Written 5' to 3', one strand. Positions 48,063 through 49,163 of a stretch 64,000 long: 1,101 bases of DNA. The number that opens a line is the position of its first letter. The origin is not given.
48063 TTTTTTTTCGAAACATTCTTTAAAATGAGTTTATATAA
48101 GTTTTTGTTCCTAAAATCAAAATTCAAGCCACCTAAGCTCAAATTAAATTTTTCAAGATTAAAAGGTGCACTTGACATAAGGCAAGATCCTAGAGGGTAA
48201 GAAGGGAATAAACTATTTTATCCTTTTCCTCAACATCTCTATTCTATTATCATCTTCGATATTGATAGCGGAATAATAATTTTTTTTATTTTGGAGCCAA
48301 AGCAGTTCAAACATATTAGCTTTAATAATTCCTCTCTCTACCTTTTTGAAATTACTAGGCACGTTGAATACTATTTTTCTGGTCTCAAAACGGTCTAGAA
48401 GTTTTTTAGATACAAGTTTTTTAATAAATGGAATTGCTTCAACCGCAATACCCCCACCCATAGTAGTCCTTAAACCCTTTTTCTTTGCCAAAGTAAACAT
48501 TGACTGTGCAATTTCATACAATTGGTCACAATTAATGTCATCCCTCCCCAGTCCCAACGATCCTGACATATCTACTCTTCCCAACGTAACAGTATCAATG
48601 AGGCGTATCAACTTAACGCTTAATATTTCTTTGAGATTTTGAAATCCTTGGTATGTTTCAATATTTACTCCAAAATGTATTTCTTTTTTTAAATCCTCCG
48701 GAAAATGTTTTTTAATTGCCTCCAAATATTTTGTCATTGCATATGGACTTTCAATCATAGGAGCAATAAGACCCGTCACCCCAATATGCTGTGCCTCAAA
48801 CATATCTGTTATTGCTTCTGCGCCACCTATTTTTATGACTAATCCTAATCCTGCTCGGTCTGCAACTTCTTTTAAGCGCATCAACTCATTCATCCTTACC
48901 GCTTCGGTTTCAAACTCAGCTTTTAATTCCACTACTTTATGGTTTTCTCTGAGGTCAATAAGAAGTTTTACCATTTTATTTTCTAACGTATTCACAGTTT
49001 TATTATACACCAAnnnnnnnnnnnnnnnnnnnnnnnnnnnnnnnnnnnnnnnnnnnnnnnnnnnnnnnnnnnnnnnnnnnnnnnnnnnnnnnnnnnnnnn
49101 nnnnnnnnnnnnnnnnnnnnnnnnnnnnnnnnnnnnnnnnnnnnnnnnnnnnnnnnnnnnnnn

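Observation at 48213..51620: DHQS-like sugar-phosphate cyclase + FSA-type transaldolase + SDR + CitE/HpcH-like aldolase sub-cluster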

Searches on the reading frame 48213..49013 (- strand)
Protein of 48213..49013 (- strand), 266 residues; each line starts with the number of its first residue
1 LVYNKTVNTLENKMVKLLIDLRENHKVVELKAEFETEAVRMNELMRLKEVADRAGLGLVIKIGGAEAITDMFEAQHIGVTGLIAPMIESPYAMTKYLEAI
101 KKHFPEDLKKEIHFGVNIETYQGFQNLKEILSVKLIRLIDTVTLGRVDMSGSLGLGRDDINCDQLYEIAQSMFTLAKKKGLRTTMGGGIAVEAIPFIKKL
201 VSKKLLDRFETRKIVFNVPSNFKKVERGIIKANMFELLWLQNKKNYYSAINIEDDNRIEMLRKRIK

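Call 4: search_protein_families(library=pfam, proteins=[window:48213-49013:-], max_evalue=0.01)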
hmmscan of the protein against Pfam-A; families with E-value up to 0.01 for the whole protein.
window:48213-49013:- (266 aa): 1 family
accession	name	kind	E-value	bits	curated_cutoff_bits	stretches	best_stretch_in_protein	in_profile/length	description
PF03328.21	HpcH_HpaI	-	3.1e-09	36.9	25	1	67-181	73-185/221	HpcH/HpaI aldolase/citrate lyase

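Call 5: search_protein_families(library=ncbifam, proteins=[window:48213-49013:-], max_evalue=0.01)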
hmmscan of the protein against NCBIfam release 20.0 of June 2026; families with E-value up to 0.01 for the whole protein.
window:48213-49013:- (266 aa): 1 family
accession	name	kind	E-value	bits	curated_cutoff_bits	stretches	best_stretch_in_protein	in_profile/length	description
TIGR02311.1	HpaI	equivalog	0.0015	18.1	368.8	1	104-155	132-180/249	4-hydroxy-2-oxoheptanedioate aldolase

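Call 14: search_solved_structures(query=window:48213-49013:-, max_evalue=1, show_alignments=3)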
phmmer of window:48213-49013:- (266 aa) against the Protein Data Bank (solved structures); distinct sequences matched with E-value up to 1: 3.
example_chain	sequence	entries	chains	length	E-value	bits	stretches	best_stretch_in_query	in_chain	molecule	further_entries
5zxl_A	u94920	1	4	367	0.077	15.9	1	32-97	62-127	Glycerol dehydrogenase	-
8goa_A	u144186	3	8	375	0.081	15.8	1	32-97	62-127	Glycerol dehydrogenase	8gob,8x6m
3ub6_A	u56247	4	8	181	0.76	12.6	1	28-103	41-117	chemoreceptor TlpB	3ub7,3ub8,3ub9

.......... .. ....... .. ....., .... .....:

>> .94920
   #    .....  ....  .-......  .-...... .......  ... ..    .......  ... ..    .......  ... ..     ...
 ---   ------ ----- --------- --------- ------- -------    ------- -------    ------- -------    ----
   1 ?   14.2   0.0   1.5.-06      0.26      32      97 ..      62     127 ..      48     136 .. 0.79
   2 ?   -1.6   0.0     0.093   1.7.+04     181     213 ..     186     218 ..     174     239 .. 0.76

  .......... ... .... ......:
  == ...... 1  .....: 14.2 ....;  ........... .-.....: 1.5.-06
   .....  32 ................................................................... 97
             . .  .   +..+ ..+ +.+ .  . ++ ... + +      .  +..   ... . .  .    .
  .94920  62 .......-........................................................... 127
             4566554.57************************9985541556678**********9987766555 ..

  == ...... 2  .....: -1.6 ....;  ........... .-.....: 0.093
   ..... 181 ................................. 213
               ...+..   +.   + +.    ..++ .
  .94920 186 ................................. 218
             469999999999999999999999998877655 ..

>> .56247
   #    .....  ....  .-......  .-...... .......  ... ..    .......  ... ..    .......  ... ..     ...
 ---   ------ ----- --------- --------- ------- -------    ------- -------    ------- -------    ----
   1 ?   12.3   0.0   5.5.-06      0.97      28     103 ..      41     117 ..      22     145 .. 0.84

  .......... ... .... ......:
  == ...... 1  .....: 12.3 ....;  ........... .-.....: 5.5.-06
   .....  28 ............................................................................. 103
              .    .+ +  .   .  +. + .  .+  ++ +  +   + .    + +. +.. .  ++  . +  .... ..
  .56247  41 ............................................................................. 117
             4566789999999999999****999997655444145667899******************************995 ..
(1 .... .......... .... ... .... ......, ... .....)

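Call 45: find_homologous_proteins(query=window:48213-49013:-, max_evalue=0.001)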
Query window:48213-49013:- (266 aa): 4142 proteins with E <= 0.001 among 5705 candidates; the best 120 are listed.
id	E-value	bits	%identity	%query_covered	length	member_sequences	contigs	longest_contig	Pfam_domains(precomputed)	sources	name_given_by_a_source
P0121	1.9e-162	557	100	98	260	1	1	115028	PF03328.21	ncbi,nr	ncbi:MAG: citrate lyase beta subunit [Candidatus Levybacteria bacterium]|nr:citrate lyase beta subun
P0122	4.9e-147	506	87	98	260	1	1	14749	PF03328.21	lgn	-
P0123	2.5e-143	494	86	98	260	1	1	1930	PF03328.21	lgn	-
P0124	2.9e-142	490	85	98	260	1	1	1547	PF03328.21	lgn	-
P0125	3.5e-140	484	85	98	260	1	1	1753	PF03328.21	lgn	-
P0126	7.4e-139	479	84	98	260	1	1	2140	PF03328.21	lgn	-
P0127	2.6e-137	474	83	98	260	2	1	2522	PF03328.21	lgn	-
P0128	1.4e-135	469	83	98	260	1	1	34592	PF03328.21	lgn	-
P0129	2.2e-133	461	81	98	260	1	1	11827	PF03328.21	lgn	-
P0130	7.5e-131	453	80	97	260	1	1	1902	PF03328.21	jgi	-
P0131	2.8e-130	451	79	98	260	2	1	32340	PF03328.21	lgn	-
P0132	1.5e-129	449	78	97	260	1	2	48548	PF03328.21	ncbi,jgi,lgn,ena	-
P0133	2.4e-129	448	77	98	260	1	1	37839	PF03328.21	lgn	-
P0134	1.1e-127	443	78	97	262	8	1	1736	PF03328.21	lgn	-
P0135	6.5e-125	434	77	98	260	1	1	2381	PF03328.21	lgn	-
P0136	1.0e-124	433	77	98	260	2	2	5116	PF03328.21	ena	-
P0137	3.9e-124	431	77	95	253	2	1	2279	PF03328.21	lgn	-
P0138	8.6e-124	430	76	97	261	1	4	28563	PF03328.21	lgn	-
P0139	2.8e-123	428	76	98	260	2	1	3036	PF03328.21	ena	-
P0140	6.2e-123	427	75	98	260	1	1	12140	PF03328.21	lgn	-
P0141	3.9e-122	425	75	97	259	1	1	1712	PF03328.21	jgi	jgi:4-hydroxy-2-oxoheptanedioate aldolase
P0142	6.0e-122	424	75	98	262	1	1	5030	PF03328.21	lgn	-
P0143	1.8e-121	422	77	95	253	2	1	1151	PF03328.21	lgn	-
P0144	9.0e-121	420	75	95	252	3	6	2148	PF03328.21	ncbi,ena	-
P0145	8.5e-120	417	74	97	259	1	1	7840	PF03328.21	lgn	-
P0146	2.0e-117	409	74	97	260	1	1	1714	PF03328.21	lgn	-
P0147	3.0e-117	409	72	98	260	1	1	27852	PF03328.21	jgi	jgi:hypothetical protein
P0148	1.0e-114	400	71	97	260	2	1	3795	PF03328.21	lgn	-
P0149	2.5e-114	399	73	97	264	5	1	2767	PF03328.21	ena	-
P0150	7.4e-114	398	72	97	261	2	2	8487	PF03328.21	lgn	-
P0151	3.0e-112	392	69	98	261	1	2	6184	PF03328.21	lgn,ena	-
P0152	7.3e-112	391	69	98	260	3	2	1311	PF03328.21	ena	-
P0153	1.5e-111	390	72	97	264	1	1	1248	PF03328.21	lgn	-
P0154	1.7e-111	390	71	97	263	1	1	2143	PF03328.21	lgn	-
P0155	8.4e-111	388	70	97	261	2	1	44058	PF03328.21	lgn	-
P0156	2.2e-110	386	68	97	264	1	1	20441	PF03328.21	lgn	-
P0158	2.5e-110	386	68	96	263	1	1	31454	PF03328.21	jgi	jgi:hypothetical protein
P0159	1.3e-109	384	69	97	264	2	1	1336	PF03328.21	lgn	-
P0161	1.7e-109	383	69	95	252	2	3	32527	PF03328.21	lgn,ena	-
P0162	2.3e-109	383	71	97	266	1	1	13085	PF03328.21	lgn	-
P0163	4.7e-109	382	68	97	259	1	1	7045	PF03328.21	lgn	-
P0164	1.0e-108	381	69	97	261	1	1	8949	PF03328.21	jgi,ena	-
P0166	7.2e-108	378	69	95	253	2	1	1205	PF03328.21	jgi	-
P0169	3.9e-107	375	70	96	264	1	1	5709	PF03328.21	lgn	-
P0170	4.3e-107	375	69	97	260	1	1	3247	PF03328.21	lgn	-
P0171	7.1e-107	375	68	97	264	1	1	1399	PF03328.21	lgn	-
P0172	1.0e-106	374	68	98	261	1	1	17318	PF03328.21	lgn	-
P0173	1.0e-106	374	66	95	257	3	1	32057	PF03328.21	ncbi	ncbi:MAG: aldolase/citrate lyase family protein [Bacteroidota bacterium]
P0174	1.7e-106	373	67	97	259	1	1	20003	PF03328.21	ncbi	-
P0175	2.5e-106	373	67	97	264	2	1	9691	PF03328.21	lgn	-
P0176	2.8e-106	373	65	97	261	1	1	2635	PF03328.21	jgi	-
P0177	3.3e-106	372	66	97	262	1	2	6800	PF03328.21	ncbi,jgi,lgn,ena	-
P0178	4.1e-106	372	67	97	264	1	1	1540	PF03328.21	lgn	-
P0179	9.0e-106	371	66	97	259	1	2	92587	PF03328.21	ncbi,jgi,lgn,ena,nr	ncbi:MAG TPA: aldolase/citrate lyase family protein [Candidatus Sulfotelmatobacter sp.]|jgi:4-hydrox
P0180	9.6e-106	371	66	97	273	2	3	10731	PF03328.21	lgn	-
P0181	3.3e-105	369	65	98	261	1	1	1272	PF03328.21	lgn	-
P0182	3.3e-105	369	66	95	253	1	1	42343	PF03328.21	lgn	-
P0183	1.1e-104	367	65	97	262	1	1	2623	PF03328.21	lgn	-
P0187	7.4e-104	365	65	98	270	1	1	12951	PF03328.21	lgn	-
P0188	7.6e-104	365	66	98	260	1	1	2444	PF03328.21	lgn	-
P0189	2.8e-103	363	66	98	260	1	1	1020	PF03328.21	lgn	-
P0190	6.1e-103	362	67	97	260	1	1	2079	PF03328.21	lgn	-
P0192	1.7e-102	360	64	98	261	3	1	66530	PF03328.21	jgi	-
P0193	2.0e-102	360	67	98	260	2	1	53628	PF03328.21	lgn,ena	-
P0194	4.8e-102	359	65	97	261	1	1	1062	PF03328.21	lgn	-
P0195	7.2e-102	358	67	95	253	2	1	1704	PF03328.21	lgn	-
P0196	8.5e-102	358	64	97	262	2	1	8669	PF03328.21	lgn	-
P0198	1.5e-101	357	67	92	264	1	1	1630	PF03328.21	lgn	-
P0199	1.6e-101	357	65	95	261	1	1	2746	PF03328.21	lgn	-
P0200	1.7e-101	357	65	98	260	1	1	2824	PF03328.21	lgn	-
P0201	2.0e-101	357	64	97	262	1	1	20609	PF03328.21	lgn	-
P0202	2.6e-101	356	64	97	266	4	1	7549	PF03328.21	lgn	-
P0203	2.8e-101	356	66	98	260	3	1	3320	PF03328.21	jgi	jgi:hypothetical protein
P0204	3.0e-101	356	66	98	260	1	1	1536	PF03328.21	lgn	-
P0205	4.0e-101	356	64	98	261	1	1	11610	PF03328.21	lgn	-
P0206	4.9e-101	356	63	98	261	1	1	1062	PF03328.21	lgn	-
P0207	5.2e-101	355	63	97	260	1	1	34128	PF03328.21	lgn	-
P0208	6.6e-101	355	66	95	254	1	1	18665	PF03328.21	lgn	-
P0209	9.8e-101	355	63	98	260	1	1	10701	PF03328.21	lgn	-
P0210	1.0e-100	355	63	96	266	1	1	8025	PF03328.21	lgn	-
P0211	1.0e-100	354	63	97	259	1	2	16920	PF03328.21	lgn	-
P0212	1.1e-100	354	64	97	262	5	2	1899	PF03328.21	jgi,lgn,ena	-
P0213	1.5e-100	354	62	97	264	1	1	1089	PF03328.21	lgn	-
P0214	1.8e-100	354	63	98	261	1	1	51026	PF03328.21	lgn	-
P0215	3.0e-100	353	65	98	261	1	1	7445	PF03328.21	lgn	-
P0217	7.4e-100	352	64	97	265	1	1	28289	PF03328.21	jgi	-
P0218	1.2e-99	351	63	97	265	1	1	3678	PF03328.21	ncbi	-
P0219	2.8e-99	350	63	97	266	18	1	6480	PF03328.21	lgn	-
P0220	3.3e-99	350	62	97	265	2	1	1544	PF03328.21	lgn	-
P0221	4.6e-99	349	63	98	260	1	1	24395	PF03328.21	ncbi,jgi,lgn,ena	jgi:hypothetical protein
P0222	7.1e-99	348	64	96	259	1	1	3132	PF03328.21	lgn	-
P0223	1.1e-98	348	65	95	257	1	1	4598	PF03328.21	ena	-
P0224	1.2e-98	348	63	95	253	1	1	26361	PF03328.21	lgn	-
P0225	2.7e-98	347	61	97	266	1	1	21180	PF03328.21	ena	-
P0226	3.0e-98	346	59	98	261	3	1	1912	PF03328.21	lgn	-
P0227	5.1e-98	346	62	97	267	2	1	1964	PF03328.21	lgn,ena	-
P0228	6.0e-98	345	65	96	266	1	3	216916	PF03328.21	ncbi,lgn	-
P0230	1.3e-97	344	61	97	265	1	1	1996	PF03328.21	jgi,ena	-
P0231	1.5e-97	344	62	92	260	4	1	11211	PF03328.21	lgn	-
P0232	1.5e-97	344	60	97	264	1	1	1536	PF03328.21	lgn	-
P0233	3.1e-97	343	62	97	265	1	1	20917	PF03328.21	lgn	-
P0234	5.7e-97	342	62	97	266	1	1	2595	PF03328.21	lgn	-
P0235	7.7e-97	342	63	97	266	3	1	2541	PF03328.21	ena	-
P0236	9.0e-97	342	72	83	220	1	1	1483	PF03328.21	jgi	jgi:hypothetical protein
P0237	1.6e-96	341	61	97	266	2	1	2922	PF03328.21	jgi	-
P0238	2.6e-96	340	60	97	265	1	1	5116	PF03328.21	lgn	-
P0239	4.4e-96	339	60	97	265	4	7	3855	PF03328.21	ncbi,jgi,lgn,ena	-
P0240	5.3e-96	339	60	92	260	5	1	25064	PF03328.21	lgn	-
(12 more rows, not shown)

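Call 50: predict_structure(alignment_id=A3)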
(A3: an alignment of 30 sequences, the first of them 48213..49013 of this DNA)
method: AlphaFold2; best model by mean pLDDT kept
length: 266 residues; sequences in the alignment: 30
mean_pLDDT: 88.9   pTM: 0.85
mean pLDDT of the five models: 88.9, 88.0, 87.1, 86.3, 83.5
residues with pLDDT >= 90: 178; 70-90: 70; 50-70: 12; < 50: 6
segments of 3 or more residues with pLDDT < 50: 1-6
pLDDT, mean of each block of 10 residues (from residue 1): 54 96 97 67 86 95 71 83 92 93 90 94 97 96 94 88 94 98 93 94 97 95 95 92 80 83 85
secondary structure, 60 per line:
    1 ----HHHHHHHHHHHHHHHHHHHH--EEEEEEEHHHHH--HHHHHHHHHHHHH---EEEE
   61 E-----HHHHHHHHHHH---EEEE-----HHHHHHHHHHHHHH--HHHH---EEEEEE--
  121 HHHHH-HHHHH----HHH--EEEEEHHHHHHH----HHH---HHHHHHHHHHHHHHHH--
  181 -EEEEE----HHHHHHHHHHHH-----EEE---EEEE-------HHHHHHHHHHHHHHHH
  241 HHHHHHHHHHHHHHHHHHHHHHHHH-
elements in order: H5-24 E27-33 H34-38 H41-53 E57-61 H67-77 E81-84 H90-103 H106-109 E113-118 H121-125 H127-131 E141-145 H146-152 H163-178 E182-186 H191-202 E208-210 E214-217 H225-265
